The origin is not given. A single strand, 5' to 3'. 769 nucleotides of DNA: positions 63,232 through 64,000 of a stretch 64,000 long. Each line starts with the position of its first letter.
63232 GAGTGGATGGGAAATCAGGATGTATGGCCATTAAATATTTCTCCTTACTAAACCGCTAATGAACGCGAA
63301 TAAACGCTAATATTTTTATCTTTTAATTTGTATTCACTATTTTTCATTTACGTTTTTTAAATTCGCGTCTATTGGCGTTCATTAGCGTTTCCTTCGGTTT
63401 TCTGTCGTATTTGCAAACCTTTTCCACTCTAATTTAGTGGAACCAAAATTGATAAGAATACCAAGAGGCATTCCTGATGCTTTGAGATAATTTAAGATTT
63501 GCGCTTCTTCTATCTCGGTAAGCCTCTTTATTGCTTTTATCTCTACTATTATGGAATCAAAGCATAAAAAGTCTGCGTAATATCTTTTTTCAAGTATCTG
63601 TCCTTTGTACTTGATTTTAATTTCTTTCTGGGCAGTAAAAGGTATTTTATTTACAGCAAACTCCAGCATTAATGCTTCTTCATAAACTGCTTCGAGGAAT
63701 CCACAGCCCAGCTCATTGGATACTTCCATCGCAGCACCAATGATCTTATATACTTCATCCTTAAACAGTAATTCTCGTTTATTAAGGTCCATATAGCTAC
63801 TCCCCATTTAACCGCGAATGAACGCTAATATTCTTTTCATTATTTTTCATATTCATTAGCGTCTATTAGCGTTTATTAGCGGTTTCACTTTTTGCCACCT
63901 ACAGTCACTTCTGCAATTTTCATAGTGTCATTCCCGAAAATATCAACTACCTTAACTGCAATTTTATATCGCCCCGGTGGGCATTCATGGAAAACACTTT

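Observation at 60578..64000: Type III-like mod-res pair interrupted by a GxxExxY nuclease-fold gene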

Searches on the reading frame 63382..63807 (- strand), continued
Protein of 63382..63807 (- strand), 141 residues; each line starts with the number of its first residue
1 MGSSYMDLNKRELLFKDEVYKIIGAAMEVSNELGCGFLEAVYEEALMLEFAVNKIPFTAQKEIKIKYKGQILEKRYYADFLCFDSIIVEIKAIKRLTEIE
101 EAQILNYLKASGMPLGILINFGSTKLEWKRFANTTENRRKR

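Call 63: find_encoding_contigs(protein=P0004, flank=3000, max_places=3)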
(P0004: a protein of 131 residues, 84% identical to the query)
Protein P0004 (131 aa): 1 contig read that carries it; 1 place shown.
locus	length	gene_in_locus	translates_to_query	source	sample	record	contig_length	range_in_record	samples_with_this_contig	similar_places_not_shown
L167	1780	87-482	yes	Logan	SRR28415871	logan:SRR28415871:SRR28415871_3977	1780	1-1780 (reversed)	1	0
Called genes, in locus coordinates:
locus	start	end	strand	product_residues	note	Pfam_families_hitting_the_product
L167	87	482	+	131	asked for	PF13366:PDDEXK_3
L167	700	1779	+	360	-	?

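Call 69: search_protein_families(library=padloc, proteins=[window:63382-63792:-], max_evalue=0.001)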
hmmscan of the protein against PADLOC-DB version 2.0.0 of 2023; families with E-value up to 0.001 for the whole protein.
window:63382-63792:- (136 aa): 0 families

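Call 70: search_protein_families(library=phrogs, proteins=[window:63382-63792:-], max_evalue=0.001)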
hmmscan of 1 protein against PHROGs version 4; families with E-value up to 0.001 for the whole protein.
window:63382-63792:- (136 aa): 0 families

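Call 75: search_dna_similar(query=window:63382-63792:-, collection=plasmids, mode=protein, max_rows=30, max_evalue=1e-10)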
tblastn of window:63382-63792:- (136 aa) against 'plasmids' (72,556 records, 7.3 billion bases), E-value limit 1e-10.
Records with a match: 6; places in all: 6; records where one place covers at least 80% of the query: 5.
Best place of each record, by identity: <60% 6.
By first word of the organism name: Treponema 1; Persicobacter 1; Bacteroides 1; Fusobacteria 1; Gemmatirosa 1; Bernardetia 1.
By predicted mobility (MOB-suite, as given by PLSDB): non-mobilizable 6.
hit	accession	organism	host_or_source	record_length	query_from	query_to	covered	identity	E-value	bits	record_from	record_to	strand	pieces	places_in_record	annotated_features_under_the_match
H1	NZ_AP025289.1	Treponema saccharophilum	-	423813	5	133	95%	51.1%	9e-36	136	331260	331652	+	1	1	GxxExxY protein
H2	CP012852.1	Persicobacter sp. JZB09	cell culture,soil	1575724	4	129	93%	43.7%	2e-22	98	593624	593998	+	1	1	none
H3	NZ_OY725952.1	Bacteroides finegoldii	-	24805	16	126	82%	38.9%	4e-16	80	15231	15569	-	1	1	GxxExxY protein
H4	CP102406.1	Fusobacteria bacterium ZRK30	pure culture,cold seep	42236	17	128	82%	37.7%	2e-13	72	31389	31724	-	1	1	GxxExxY protein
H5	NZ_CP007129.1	Gemmatirosa kalamazoonensis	-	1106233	3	117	85%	36.5%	1e-16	82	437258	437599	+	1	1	record has no annotation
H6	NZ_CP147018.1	Bernardetia sp. Wsw4-3y2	Red alga,Red algae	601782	16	122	79%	38.0%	2e-14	75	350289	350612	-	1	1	GxxExxY protein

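Call 76: search_dna_similar(query=window:63382-63792:-, collection=phages, mode=protein, max_rows=20, max_evalue=1e-8)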
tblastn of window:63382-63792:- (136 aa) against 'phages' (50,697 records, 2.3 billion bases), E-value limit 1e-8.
No match.

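Call 77: get_annotated_region(hit=H1, flank=3000)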
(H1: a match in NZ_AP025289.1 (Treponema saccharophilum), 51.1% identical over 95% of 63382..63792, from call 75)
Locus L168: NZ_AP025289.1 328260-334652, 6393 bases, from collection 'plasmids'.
description: Treponema saccharophilum strain JCM 32279 plasmid pTS1, complete sequence
organism: Treponema saccharophilum (NCBI taxid 165)
taxonomy: Bacteria; Spirochaetota; Spirochaetia; Spirochaetales; Treponemataceae; Treponema; Treponema saccharophilum
host: -; source: -; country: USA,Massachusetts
typing (MOB-suite, as given by PLSDB): non-mobilizable
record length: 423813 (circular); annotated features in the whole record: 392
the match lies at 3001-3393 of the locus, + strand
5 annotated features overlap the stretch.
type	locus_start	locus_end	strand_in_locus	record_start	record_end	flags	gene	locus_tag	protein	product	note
CDS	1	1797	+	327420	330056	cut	-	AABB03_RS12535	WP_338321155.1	SUMF1/EgtB/PvdO family nonheme iron enzyme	-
CDS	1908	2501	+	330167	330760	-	-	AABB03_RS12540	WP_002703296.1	hypothetical protein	-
CDS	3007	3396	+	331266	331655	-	-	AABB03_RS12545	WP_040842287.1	GxxExxY protein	-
CDS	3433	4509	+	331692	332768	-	-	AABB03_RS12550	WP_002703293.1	Fic family protein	-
CDS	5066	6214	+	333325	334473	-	-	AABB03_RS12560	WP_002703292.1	ATP-binding protein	-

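Call 79: find_encoding_contigs(protein=P0032, flank=3000, max_places=6)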
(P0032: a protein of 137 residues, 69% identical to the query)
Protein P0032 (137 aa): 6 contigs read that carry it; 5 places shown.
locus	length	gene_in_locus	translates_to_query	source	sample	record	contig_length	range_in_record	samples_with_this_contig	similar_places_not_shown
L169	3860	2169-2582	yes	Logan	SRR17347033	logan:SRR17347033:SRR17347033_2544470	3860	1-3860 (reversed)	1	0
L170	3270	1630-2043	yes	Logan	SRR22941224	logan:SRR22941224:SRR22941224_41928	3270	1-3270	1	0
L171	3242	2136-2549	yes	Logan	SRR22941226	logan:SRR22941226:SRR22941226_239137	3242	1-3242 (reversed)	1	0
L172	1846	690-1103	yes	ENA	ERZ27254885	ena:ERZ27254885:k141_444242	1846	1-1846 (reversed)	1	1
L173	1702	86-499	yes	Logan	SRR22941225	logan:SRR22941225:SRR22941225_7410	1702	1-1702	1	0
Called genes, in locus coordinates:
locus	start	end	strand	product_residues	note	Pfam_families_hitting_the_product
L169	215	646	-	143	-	PF01878:EVE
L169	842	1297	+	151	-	-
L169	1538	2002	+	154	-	PF00583:Acetyltransf_1, PF21926:FeeM (faint), PF13420:Acetyltransf_4, PF13673:Acetyltransf_10, PF13508:Acetyltransf_7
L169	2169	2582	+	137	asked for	PF13366:PDDEXK_3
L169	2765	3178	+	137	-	PF13527:Acetyltransf_9, PF13673:Acetyltransf_10, PF00583:Acetyltransf_1, PF13480:Acetyltransf_6 (weak), PF13508:Acetyltransf_7, PF08445:FR47 (weak)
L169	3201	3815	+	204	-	PF00300:His_Phos_1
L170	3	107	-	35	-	?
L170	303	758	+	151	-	-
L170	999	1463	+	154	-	PF00583:Acetyltransf_1, PF21926:FeeM (faint), PF13420:Acetyltransf_4, PF13673:Acetyltransf_10, PF13508:Acetyltransf_7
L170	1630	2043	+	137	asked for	PF13366:PDDEXK_3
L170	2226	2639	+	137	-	PF13527:Acetyltransf_9, PF13673:Acetyltransf_10, PF00583:Acetyltransf_1, PF13480:Acetyltransf_6 (weak), PF13508:Acetyltransf_7, PF08445:FR47 (weak)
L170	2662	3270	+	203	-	?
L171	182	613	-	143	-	PF01878:EVE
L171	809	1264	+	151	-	-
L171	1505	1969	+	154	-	PF00583:Acetyltransf_1, PF21926:FeeM (faint), PF13420:Acetyltransf_4, PF13673:Acetyltransf_10, PF13508:Acetyltransf_7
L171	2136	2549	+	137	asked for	PF13366:PDDEXK_3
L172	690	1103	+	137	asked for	PF13366:PDDEXK_3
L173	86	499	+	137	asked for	PF13366:PDDEXK_3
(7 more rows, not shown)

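Call 80: find_encoding_contigs(protein=P0017, flank=3000, max_places=6)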
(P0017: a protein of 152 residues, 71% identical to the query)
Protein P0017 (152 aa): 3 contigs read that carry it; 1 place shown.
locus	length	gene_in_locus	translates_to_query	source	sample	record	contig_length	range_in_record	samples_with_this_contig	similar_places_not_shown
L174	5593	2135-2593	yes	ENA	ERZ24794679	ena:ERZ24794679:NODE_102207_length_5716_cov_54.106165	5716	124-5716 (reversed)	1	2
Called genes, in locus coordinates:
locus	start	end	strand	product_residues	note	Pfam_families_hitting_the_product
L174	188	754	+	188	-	-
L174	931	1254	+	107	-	-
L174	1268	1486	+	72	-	-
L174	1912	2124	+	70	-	-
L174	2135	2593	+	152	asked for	PF13366:PDDEXK_3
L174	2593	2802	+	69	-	-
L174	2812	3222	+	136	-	PF01909:NTP_transf_2, PF18765:Polbeta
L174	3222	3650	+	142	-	PF01934:HepT-like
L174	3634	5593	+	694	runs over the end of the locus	?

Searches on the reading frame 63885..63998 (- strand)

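Call 6: search_protein_families(library=pfam, proteins=[window:63885-63998:-], max_evalue=0.01)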
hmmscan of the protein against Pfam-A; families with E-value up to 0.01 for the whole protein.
window:63885-63998:- (37 aa): 1 family
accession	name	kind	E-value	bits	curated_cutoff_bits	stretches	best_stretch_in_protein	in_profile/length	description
PF17873.7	Rep_1B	-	0.0073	16.6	25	1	6-21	16-31/53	Replicase polyprotein 1ab regulatory domain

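Call 7: search_protein_families(library=ncbifam, proteins=[window:63885-63998:-], max_evalue=0.01)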
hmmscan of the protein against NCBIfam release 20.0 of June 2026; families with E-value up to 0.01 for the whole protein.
window:63885-63998:- (37 aa): 0 families
